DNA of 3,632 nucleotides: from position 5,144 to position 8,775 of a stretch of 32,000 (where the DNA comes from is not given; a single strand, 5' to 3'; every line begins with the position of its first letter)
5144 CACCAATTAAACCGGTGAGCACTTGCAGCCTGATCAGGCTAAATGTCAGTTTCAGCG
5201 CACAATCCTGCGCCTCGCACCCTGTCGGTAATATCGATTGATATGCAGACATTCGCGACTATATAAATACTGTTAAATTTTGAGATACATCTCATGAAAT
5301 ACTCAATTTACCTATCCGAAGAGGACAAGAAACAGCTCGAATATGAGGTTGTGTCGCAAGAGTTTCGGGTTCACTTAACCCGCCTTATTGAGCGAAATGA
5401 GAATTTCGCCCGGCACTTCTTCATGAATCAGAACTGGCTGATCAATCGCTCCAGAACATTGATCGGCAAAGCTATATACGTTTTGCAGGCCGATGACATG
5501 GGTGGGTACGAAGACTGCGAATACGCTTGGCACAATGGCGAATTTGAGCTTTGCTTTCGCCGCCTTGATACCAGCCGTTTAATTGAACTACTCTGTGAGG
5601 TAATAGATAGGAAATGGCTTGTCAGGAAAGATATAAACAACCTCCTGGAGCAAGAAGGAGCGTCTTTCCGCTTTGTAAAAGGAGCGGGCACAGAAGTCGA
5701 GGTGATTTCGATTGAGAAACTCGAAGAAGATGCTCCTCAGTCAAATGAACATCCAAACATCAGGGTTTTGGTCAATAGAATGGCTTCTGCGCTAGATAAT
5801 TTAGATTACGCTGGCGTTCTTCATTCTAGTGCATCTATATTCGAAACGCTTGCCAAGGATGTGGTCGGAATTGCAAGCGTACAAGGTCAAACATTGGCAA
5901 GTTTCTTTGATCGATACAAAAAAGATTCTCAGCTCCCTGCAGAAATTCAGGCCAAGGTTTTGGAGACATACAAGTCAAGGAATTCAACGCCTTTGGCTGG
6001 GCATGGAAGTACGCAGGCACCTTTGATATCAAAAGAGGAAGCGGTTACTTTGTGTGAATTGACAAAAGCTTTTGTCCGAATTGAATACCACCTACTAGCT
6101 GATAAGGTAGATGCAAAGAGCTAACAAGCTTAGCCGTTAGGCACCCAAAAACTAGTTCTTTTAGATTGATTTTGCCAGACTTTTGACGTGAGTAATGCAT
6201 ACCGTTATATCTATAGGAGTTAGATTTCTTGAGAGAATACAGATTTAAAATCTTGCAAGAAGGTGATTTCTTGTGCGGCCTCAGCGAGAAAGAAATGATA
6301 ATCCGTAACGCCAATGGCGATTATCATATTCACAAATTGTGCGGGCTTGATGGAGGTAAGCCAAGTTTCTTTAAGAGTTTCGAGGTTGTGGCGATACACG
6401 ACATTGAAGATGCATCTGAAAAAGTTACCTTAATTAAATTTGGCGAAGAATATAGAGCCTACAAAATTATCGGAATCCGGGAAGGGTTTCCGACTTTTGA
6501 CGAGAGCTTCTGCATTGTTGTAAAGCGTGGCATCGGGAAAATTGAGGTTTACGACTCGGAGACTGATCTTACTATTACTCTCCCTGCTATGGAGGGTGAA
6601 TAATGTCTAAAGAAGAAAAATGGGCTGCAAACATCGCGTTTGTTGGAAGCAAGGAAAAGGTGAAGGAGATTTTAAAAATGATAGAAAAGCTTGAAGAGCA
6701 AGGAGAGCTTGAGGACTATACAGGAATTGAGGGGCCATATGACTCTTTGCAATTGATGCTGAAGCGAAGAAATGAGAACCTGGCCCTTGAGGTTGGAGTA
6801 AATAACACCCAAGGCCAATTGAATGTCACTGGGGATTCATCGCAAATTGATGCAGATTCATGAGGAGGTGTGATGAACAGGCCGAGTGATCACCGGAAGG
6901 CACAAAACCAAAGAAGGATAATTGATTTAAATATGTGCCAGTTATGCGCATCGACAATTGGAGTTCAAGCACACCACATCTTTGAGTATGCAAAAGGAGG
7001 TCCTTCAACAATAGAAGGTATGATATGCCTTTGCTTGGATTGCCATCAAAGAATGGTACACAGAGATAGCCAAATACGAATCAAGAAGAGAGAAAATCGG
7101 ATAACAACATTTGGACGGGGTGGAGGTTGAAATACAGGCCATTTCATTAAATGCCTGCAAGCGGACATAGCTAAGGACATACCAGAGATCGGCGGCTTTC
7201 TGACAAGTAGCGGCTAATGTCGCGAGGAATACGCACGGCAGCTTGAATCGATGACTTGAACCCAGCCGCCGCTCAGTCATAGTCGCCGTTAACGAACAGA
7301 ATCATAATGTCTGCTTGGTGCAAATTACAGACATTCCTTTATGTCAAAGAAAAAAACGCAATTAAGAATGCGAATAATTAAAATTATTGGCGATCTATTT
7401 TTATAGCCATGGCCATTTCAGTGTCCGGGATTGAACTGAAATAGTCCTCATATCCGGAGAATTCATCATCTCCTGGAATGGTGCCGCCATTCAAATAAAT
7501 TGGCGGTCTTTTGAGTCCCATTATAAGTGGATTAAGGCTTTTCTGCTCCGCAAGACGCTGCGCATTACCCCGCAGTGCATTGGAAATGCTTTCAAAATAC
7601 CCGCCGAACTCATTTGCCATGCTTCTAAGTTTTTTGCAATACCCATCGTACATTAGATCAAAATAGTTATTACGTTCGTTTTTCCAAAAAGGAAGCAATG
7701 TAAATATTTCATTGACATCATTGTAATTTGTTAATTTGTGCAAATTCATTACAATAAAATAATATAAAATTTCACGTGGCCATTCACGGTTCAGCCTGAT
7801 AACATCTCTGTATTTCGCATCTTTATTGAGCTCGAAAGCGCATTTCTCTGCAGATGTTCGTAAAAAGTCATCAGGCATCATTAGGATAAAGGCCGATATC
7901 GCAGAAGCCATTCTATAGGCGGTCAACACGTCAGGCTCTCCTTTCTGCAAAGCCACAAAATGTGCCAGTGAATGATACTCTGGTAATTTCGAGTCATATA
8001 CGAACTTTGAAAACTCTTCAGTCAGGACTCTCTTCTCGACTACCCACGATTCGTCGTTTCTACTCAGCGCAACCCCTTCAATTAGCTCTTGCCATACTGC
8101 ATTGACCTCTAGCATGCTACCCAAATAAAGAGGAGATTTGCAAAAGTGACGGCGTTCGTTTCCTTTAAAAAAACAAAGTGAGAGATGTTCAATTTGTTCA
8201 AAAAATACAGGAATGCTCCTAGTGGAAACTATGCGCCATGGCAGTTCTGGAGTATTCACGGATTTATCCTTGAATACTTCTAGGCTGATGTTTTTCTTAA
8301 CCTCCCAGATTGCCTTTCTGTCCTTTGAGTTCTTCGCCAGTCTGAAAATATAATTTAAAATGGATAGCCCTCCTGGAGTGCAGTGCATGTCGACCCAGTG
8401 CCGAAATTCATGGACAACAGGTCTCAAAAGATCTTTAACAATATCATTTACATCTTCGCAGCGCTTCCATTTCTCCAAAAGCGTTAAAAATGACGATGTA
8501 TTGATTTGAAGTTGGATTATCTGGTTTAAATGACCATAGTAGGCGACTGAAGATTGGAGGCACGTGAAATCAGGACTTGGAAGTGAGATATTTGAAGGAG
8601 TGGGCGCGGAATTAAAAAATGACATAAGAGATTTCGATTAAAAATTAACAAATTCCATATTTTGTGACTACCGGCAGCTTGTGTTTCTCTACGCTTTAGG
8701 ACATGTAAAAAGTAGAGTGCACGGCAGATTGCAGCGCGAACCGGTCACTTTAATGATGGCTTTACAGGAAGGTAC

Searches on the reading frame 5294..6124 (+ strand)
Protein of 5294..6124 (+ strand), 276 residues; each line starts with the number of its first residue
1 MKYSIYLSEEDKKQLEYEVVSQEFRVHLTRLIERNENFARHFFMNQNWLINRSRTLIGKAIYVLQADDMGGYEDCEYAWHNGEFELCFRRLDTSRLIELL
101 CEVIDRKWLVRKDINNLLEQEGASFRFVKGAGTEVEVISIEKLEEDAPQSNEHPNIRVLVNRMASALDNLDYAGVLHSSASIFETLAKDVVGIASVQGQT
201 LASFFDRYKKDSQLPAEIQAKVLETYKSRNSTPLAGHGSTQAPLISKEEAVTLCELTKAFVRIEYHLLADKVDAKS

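Call 7: search_protein_families(library=pfam, proteins=[window:5294-6124:+], max_evalue=0.01)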
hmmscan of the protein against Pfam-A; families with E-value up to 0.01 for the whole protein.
window:5294-6124:+ (276 aa): 1 family
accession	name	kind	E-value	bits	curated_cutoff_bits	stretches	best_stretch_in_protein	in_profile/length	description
PF18863.6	AbiJ_NTD4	-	0.0096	16.8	34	0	11-130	12-132/152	AbiJ N-terminal domain 4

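Call 8: search_protein_families(library=padloc, proteins=[window:5294-6124:+], max_evalue=0.01)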
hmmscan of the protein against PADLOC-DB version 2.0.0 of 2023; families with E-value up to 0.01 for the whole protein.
window:5294-6124:+ (276 aa): 2 families
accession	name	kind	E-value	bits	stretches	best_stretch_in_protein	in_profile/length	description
PDLC04997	PDC-S32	-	0.00012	19.9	1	93-223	102-236/285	-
PDLC04996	PDC-S32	-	0.00017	19.3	1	12-203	15-214/280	-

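Call 32: search_protein_families(library=ncbifam, proteins=[window:5294-6124:+], max_evalue=0.01)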
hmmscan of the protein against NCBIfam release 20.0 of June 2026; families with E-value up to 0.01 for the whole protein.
window:5294-6124:+ (276 aa): 0 families

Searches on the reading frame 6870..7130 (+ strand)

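Call 5: search_protein_families(library=pfam, proteins=[window:6870-7130:+], max_evalue=1)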
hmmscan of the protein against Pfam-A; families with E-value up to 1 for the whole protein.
window:6870-7130:+ (86 aa): 5 families
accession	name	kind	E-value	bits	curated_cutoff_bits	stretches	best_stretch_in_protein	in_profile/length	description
PF01844.29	HNH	-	4.6e-07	30.3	21.4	1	23-61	1-43/47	HNH endonuclease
PF14279.12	HNH_5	-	4.8e-05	23.6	27.5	1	23-65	1-46/56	HNH endonuclease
PF13391.12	HNH_2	-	0.017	15.4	21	1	23-61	1-57/66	HNH endonuclease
PF16571.11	FBP_C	-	0.024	14.6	27.2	1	11-74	63-132/155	FBP C-terminal treble-clef zinc-finger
PF19372.4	DUF5947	-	0.054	13.6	25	1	23-74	2-45/177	Family of unknown function (DUF5947)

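Call 6: search_protein_families(library=padloc, proteins=[window:6870-7130:+], max_evalue=1)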
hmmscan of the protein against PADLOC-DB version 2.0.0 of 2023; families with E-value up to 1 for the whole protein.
window:6870-7130:+ (86 aa): 3 families
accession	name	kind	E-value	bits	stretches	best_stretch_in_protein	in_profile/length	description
PDLC03662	mREase_IV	-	0.00026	17.7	1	32-73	504-545/560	Type IV methyl-directed restriction enzyme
PDLC03656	mREase_IV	-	0.015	13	1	32-63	225-256/277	Type IV methyl-directed restriction enzyme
PDLC03418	REase_II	-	0.033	11.3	1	7-57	315-364/372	Type II restriction enzyme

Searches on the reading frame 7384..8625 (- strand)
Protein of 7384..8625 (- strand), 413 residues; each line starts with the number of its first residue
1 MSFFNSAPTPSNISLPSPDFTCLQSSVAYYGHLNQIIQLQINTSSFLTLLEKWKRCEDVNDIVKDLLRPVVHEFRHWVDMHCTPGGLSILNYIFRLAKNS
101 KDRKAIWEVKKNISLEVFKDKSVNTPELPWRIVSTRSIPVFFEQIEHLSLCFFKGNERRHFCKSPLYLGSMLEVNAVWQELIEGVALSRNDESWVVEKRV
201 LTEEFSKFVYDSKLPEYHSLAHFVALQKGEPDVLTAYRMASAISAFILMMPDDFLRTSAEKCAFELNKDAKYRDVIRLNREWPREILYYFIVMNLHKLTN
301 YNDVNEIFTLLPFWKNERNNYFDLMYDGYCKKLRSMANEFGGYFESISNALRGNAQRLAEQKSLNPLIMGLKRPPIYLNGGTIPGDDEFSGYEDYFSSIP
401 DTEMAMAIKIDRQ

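Call 5: search_protein_families(library=pfam, proteins=[window:7384-8625:-], max_evalue=1)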
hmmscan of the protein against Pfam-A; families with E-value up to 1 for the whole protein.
window:7384-8625:- (413 aa): 0 families

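Call 6: search_protein_families(library=padloc, proteins=[window:7384-8625:-], max_evalue=1)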
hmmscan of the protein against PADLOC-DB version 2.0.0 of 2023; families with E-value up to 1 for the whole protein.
window:7384-8625:- (413 aa): 0 families

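Call 32: search_protein_families(library=ncbifam, proteins=[window:7384-8625:-], max_evalue=0.01)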
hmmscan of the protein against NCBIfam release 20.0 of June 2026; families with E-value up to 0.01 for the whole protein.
window:7384-8625:- (413 aa): 0 families

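Call 76: search_protein_families(library=padloc, alignment_id=A6, max_evalue=0.00001)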
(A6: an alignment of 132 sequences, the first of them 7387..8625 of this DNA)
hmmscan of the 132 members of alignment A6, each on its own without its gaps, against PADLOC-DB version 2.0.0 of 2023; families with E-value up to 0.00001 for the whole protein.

A. member 1, window:7387-8625:- (413 aa): 0 families

B. families by the number of members that match (of 132 scanned): 364 families (the first 25 are shown)
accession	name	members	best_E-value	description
PDLC00143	GajB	4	2e-242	UrvD helicase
PDLC00135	GajB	4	2e-102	UrvD helicase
PDLC00113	GajB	4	7.8e-84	UrvD helicase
PDLC00128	GajB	4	7.2e-68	UrvD helicase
PDLC00137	GajB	4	6.3e-56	UrvD helicase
PDLC00117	GajB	4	7.6e-44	UrvD helicase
PDLC03802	RTasHel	4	2e-41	DRT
PDLC00114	GajB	4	1e-39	UrvD helicase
PDLC00119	GajB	4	1.3e-38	UrvD helicase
PDLC00132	GajB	4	2.9e-36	UrvD helicase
PDLC00109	GajB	4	1e-34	UrvD helicase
PDLC00103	GajB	4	2.4e-32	UrvD helicase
PDLC00127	GajB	4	1.2e-31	UrvD helicase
PDLC00107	GajB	4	4.2e-27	UrvD helicase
PDLC00104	GajB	4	1.3e-25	UrvD helicase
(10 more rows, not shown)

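Call 77: search_protein_families(library=pfam, alignment_id=A6, max_evalue=0.00001)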
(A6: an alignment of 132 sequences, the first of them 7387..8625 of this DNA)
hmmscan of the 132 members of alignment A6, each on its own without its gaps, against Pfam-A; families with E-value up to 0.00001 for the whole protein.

A. member 1, window:7387-8625:- (413 aa): 0 families

B. families by the number of members that match (of 132 scanned): 106 families (the first 25 are shown)
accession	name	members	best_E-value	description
PF00580.27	UvrD-helicase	4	6.9e-52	UvrD/REP helicase N-terminal domain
PF13245.12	AAA_19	4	3.7e-20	AAA domain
PF07804.18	HipA_C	3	1.3e-53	HipA-like C-terminal domain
PF13657.11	Couple_hipA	3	2.6e-26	HipA N-terminal domain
PF13361.12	UvrD_C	3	2e-22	UvrD-like helicase C-terminal domain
PF00589.27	Phage_integrase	3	1.4e-19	Phage integrase family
PF13304.12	AAA_21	3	1.2e-10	AAA domain, putative AbiEii toxin, Type IV TA system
PF02534.20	T4SS-DNA_transf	2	2e-104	Type IV secretory system Conjugative DNA transfer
PF12358.13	DUF3644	2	1.2e-55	Domain of unknown function (DUF3644)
PF00817.25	IMS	2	2.6e-52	impB/mucB/samB family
PF20720.3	nSTAND3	2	5.2e-37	Novel STAND NTPase 3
PF12696.13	TraG-D_C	2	1.7e-29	TraM recognition site of TraD and TraG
PF10412.15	TrwB_AAD_bind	2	3.8e-28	Type IV secretion-system coupling protein DNA-binding domain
PF11799.13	IMS_C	2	5e-27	impB/mucB/samB family C-terminal domain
PF02661.23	Fic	2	3.7e-20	Fic/DOC family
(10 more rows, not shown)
